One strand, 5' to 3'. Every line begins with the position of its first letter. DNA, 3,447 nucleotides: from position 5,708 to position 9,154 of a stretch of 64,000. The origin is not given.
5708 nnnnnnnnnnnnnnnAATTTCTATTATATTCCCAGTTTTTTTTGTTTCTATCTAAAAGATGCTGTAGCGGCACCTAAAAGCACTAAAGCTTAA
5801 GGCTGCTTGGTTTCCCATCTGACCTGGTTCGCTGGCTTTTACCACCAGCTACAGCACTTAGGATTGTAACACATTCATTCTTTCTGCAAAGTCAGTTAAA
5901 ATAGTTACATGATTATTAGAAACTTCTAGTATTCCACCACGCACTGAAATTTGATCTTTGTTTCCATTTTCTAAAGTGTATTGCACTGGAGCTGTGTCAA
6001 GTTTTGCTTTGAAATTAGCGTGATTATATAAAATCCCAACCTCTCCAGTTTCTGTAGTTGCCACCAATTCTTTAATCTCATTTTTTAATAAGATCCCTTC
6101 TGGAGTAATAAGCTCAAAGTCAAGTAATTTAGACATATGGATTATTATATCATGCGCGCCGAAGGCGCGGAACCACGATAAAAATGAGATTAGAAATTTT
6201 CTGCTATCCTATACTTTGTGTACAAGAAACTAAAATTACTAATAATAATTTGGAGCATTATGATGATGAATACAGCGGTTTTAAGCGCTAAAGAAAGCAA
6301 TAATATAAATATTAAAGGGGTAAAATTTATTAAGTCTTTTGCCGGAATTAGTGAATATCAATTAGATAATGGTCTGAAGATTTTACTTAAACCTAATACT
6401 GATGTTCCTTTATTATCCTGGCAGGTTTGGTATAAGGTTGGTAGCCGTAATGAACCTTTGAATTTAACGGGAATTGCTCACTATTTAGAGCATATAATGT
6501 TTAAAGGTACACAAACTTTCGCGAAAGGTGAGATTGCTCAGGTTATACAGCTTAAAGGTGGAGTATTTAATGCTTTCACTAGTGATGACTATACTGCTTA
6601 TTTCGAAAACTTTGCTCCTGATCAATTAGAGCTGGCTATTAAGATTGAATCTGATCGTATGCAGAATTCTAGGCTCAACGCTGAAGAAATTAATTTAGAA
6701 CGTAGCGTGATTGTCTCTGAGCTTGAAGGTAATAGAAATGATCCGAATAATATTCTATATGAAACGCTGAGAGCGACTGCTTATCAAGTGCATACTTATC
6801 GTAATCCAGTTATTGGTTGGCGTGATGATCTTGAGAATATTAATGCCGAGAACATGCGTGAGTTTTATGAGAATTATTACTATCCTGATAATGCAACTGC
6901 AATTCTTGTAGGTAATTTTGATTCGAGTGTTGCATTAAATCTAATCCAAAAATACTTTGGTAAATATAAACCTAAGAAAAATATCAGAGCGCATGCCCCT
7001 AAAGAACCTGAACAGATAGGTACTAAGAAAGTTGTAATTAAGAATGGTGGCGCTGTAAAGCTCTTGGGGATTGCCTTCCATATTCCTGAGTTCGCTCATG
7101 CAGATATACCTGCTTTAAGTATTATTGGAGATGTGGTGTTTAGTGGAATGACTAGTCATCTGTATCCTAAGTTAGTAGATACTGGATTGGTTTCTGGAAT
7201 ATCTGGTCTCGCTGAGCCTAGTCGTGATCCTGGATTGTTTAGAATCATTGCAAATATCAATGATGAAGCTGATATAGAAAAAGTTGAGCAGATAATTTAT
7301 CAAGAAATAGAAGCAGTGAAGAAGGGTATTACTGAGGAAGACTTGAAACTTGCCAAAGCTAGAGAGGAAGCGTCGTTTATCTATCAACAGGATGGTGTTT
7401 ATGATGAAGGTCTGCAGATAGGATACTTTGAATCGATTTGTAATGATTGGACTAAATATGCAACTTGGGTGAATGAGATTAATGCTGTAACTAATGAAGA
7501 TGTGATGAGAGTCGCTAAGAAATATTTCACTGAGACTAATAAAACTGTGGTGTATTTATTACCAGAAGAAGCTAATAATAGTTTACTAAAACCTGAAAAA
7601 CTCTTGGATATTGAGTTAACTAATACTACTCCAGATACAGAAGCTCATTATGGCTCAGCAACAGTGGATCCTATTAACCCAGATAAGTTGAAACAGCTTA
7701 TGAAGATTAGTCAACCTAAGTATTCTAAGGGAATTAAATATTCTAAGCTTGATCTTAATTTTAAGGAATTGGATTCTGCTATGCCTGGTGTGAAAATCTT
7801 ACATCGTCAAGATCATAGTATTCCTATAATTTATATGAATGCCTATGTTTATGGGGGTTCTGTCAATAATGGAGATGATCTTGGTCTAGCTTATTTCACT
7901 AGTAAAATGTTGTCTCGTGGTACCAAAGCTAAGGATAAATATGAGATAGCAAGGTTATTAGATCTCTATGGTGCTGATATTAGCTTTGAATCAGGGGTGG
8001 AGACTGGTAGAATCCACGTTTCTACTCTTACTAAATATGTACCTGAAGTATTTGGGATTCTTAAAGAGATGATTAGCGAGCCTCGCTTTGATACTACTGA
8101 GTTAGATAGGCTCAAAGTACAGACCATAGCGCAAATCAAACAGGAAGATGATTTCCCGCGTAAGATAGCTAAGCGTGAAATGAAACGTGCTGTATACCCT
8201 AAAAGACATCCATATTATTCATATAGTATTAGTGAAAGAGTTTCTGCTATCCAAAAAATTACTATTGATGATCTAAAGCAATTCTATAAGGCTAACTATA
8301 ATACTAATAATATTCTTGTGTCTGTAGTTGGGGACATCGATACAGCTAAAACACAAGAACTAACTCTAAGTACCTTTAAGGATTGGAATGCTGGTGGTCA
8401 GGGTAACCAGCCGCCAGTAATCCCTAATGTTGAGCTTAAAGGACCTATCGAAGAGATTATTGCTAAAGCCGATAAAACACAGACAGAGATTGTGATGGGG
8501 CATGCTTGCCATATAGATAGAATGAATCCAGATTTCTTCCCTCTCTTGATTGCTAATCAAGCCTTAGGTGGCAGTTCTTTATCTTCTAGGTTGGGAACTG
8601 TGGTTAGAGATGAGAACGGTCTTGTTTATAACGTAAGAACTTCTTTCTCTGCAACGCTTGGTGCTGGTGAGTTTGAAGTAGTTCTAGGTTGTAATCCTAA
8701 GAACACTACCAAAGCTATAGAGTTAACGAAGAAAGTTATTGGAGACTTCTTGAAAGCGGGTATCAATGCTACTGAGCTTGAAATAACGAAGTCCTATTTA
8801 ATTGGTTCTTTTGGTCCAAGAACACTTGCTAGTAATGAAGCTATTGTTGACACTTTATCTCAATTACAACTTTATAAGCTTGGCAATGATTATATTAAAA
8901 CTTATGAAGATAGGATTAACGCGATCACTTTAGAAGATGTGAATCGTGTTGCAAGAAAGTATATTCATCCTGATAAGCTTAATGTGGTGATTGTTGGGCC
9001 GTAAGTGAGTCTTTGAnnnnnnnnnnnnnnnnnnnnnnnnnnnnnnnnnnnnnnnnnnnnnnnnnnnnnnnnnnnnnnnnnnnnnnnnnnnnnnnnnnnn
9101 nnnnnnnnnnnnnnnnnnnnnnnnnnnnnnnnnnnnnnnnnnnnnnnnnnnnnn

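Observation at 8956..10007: A 954 bp AT-rich insertion is bracketed by a perfect 49 bp duplication of the peptidase gene's 3' end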

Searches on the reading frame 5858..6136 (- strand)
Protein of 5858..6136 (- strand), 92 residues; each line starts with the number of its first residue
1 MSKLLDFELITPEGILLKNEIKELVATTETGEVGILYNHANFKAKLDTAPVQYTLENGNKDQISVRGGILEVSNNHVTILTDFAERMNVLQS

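Call 54: search_protein_families(library=pfam, proteins=[window:5858-6136:-], max_evalue=0.001)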
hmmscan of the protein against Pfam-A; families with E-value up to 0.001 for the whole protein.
window:5858-6136:- (92 aa): 1 family
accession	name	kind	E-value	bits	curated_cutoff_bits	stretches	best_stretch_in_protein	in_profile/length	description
PF02823.21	ATP-synt_DE_N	-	1.2e-22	80.1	27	1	5-84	1-80/80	ATP synthase, Delta/Epsilon chain, beta-sandwich domain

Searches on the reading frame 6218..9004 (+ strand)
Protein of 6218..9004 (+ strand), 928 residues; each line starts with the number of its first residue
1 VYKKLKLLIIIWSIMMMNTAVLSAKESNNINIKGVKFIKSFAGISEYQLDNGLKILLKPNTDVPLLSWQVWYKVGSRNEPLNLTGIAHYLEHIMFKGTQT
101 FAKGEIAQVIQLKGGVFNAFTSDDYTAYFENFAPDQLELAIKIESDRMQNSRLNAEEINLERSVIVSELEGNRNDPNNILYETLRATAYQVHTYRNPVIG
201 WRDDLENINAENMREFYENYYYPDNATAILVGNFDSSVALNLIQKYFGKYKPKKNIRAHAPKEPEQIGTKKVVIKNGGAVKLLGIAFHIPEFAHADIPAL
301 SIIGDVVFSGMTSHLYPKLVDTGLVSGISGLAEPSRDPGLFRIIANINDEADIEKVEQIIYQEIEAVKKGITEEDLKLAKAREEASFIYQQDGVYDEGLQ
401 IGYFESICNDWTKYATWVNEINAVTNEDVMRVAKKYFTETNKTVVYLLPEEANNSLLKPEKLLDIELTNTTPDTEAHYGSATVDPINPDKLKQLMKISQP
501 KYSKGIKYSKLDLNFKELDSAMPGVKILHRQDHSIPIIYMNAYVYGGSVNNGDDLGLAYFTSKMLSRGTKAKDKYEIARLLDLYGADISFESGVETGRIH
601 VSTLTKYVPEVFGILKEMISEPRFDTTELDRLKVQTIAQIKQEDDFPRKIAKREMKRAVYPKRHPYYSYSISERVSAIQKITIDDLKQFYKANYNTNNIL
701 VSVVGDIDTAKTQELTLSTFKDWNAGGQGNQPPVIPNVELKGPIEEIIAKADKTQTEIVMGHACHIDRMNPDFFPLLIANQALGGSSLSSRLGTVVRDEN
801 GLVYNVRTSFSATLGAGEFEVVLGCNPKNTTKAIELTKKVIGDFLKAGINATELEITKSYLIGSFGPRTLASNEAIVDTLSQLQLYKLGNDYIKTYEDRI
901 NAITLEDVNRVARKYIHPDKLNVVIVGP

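Call 8: find_encoding_contigs(protein=window:6218-9004:+, flank=6000, max_places=10)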
Protein window:6218-9004:+ (928 aa): no gene with exactly this product is on record in the collection.

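Call 10: search_protein_families(library=pfam, proteins=[window:6218-9004:+], max_evalue=0.01)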
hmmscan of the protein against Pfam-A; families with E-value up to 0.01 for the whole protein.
window:6218-9004:+ (928 aa): 3 families
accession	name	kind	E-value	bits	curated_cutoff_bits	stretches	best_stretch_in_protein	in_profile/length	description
PF05193.26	Peptidase_M16_C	-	4.9e-67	225.7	23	2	207-381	1-179/181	Peptidase M16 inactive domain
PF00675.25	Peptidase_M16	-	4.3e-43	147.2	22.3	2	66-199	13-146/149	Insulinase (Peptidase family M16)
PF08367.16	M16C_assoc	-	6e-05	22.8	25.3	1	521-633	79-200/252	Peptidase M16C associated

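Call 14: find_related_loci(query=window:6218-9004:+, collection=genome_contigs, flank=7000)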
Query window:6218-9004:+ (928 aa) in genome_contigs; peptide patterns used: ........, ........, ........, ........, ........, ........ (x = any residue, [..] = any of these).
27 stretches matched a pattern; 4 encode a relative of the query (tblastn E <= 1e-3); 4 distinct loci.
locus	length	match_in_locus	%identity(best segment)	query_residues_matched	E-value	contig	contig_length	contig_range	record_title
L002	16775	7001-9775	90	12-928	0e+0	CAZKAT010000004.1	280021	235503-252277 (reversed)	MAG TPA_asm: uncultured Gammaproteobacteria bacterium isolate SRP150892_co1_169 genome assembly, contig: NODE_15_length_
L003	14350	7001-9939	89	10-928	0e+0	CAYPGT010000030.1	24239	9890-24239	MAG TPA_asm: uncultured Gammaproteobacteria bacterium isolate SRP150892_co2_480 genome assembly, contig: NODE_2768_lengt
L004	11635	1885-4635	62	8-928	0e+0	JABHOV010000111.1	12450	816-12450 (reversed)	MAG: Candidatus Melainabacteria bacterium isolate SI037S4_bin4 k141_1184126, whole genome shotgun sequence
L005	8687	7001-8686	63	3-928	0e+0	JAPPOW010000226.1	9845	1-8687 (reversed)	MAG: Candidatus Melainabacteria bacterium isolate SB9156_S5_bin_14 NODE_1614_length_9845_cov_9.72349, whole genome shotg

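Call 79: search_protein_families(library=pfam, proteins=[L004:4704-5153:-, L004:5147-6427:-, L004:6393-6836:-, L004:6814-7431:-, L004:7780-8499:-, L004:8656-9717:-, L004:9724-10095:-, L004:10102-11601:-], max_evalue=0.001)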
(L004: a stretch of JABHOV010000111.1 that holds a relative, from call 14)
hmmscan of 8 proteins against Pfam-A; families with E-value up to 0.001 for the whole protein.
L004:4704-5153:- (149 aa): 1 family
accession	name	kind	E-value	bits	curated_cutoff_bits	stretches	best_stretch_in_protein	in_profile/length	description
PF24716.1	WapI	-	4.7e-05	24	27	0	72-147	52-123/138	Immunity protein WapI-like family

L004:5147-6427:- (426 aa): 1 family
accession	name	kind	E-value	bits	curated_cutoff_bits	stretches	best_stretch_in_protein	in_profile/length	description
PF02684.21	LpxB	-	1.7e-66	225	22.6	1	14-390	1-349/374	Lipid-A-disaccharide synthetase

L004:6393-6836:- (147 aa): 1 family
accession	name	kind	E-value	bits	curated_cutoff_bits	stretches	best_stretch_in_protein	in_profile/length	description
PF02657.20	SufE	-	8.2e-34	116.4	27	1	18-136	2-120/121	Fe-S metabolism associated domain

L004:6814-7431:- (205 aa): 0 families

L004:7780-8499:- (239 aa): 0 families

L004:8656-9717:- (353 aa): 4 families
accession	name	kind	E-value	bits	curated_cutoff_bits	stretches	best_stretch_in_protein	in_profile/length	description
PF01872.23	RibD_C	-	3.6e-22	79.6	24.1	1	168-319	1-163/197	RibD C-terminal domain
PF00383.29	dCMP_cyt_deam_1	-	2e-18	66.6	25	1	9-116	2-101/102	Cytidine and deoxycytidylate deaminase zinc-binding region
PF14437.12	MafB19-deam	-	1.8e-11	44.5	27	1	26-122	16-106/142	MafB19-like deaminase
PF18785.7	Inv-AAD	-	4.1e-06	27.1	26.5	1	40-148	7-125/129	Invertebrate-AID/APOBEC-deaminase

L004:9724-10095:- (123 aa): 2 families
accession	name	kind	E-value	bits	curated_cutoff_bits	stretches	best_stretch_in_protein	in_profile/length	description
PF05635.17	23S_rRNA_IVP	-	1.5e-38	131.7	33.8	1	12-117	1-106/106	23S rRNA-intervening sequence protein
PF22296.2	bAvd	-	2.5e-05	25.2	40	1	22-121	9-106/107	bAvd-like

L004:10102-11601:- (499 aa): 1 family
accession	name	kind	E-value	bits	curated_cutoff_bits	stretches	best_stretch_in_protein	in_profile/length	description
PF01425.27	Amidase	-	2e-151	505.5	27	1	26-472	2-444/445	Amidase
